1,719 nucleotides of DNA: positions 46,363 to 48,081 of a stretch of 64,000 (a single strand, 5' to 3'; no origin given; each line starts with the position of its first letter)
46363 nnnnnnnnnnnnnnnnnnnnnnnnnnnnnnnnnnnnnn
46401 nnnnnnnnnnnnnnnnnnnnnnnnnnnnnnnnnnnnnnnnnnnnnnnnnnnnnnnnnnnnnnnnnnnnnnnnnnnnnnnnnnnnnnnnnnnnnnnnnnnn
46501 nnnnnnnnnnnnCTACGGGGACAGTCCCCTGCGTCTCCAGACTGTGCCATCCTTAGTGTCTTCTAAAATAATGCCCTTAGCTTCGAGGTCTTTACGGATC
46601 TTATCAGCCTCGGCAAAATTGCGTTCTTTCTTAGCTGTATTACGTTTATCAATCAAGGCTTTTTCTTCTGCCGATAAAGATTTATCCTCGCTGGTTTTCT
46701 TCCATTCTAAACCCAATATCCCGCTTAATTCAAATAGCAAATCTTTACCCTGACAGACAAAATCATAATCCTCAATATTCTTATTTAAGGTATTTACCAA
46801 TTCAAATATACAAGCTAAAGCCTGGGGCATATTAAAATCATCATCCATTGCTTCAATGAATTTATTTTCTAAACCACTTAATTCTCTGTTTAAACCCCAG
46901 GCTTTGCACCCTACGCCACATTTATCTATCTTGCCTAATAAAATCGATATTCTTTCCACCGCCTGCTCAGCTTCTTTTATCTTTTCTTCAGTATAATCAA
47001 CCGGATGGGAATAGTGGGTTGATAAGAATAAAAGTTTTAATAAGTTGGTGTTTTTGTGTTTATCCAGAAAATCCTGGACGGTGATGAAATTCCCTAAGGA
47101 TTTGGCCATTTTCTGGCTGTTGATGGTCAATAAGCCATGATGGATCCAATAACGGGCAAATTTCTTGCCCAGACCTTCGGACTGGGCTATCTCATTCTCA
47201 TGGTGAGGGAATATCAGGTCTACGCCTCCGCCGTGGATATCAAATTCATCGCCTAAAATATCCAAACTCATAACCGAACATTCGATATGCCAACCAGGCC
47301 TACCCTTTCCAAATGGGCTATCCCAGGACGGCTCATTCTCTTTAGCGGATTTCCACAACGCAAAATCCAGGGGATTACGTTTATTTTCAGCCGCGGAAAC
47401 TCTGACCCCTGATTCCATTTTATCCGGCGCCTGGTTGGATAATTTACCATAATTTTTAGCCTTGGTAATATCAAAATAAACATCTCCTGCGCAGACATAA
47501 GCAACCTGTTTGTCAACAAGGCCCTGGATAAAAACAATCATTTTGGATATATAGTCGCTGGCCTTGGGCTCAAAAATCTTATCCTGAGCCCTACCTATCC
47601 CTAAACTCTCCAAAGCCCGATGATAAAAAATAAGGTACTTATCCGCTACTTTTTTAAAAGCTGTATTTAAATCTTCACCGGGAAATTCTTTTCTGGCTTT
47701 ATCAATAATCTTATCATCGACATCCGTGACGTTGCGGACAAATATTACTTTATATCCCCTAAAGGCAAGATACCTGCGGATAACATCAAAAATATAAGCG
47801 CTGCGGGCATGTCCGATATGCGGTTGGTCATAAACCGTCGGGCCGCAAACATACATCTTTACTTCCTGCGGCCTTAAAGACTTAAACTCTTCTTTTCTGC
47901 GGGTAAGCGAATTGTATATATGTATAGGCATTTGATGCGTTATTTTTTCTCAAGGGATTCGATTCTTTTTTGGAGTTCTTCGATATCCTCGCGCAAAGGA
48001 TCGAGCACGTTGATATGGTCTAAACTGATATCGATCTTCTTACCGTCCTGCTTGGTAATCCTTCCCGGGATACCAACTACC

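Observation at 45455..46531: AT-rich orphan ORF bracketed by two GC-rich structured elements between tmk and cysS - candidate small mobile cassette or RNA-protein module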

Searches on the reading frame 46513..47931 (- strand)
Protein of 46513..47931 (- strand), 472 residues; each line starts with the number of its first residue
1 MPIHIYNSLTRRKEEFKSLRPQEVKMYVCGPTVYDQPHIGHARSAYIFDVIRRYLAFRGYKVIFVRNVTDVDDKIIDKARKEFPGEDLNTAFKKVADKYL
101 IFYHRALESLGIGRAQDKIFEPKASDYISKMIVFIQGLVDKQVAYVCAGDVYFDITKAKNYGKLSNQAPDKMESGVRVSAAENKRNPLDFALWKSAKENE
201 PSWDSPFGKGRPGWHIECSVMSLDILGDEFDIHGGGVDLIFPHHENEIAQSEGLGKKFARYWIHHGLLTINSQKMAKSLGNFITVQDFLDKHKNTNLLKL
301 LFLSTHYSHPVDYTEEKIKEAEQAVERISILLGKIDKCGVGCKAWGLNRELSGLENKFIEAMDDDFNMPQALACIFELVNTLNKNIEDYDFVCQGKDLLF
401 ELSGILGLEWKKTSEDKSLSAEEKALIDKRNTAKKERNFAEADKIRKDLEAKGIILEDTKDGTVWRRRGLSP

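Call 30: find_related_loci(query=window:46513-47931:-, collection=metagenome_contigs, flank=6000)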
Query window:46513-47931:- (472 aa) in metagenome_contigs; peptide patterns used: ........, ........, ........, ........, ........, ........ (x = any residue, [..] = any of these).
600 stretches matched a pattern (row limit reached: there are more); 600 encode a relative of the query (tblastn E <= 1e-3); the best 80 are kept; 80 distinct loci.
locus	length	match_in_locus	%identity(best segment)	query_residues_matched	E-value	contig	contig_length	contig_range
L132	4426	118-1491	64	1-468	0e+0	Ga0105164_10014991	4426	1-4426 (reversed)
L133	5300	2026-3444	64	1-468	0e+0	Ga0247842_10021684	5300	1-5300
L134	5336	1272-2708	58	1-468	0e+0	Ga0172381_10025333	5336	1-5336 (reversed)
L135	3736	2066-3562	55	3-468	1e-170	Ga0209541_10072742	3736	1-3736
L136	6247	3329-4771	55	1-468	5e-165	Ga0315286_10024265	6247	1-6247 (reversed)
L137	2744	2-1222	63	71-468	1e-168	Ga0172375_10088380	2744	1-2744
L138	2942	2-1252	61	61-468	1e-165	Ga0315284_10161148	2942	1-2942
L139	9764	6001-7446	53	1-468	1e-156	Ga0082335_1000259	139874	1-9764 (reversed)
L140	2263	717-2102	53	1-468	6e-167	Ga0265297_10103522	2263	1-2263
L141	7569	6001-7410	52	1-468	4e-155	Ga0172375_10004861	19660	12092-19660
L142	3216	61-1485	49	3-468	4e-150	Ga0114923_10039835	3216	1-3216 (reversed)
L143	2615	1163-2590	47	1-468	1e-146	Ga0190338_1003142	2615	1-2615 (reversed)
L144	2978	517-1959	51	1-466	3e-145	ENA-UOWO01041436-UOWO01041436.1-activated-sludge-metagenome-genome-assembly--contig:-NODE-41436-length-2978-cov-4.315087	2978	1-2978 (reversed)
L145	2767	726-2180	48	3-471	4e-144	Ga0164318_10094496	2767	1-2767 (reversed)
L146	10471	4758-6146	48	5-467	5e-137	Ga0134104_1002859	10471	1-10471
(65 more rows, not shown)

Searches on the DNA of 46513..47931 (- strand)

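Call 88: search_rna_families(source=L136, start=4700, end=5100, threshold=evalue, max_evalue=10)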
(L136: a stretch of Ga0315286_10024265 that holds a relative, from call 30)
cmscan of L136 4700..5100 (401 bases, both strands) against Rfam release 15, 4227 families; matches with E-value up to 10: 2.
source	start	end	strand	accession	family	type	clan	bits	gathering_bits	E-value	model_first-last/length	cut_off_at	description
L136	4777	4823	+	RF04326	PV_xrRNA_class3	Cis-reg;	-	18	31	0.29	1-52/52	no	Exoribonuclease-resistant RNA (xrRNA) plant-infecting virus (class 3)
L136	4926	5015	+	RF02717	sno_ncR4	Gene; snRNA; snoRNA; CD-box;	-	13.7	103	5.6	1-82/82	no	Small nucleolar RNA ncR4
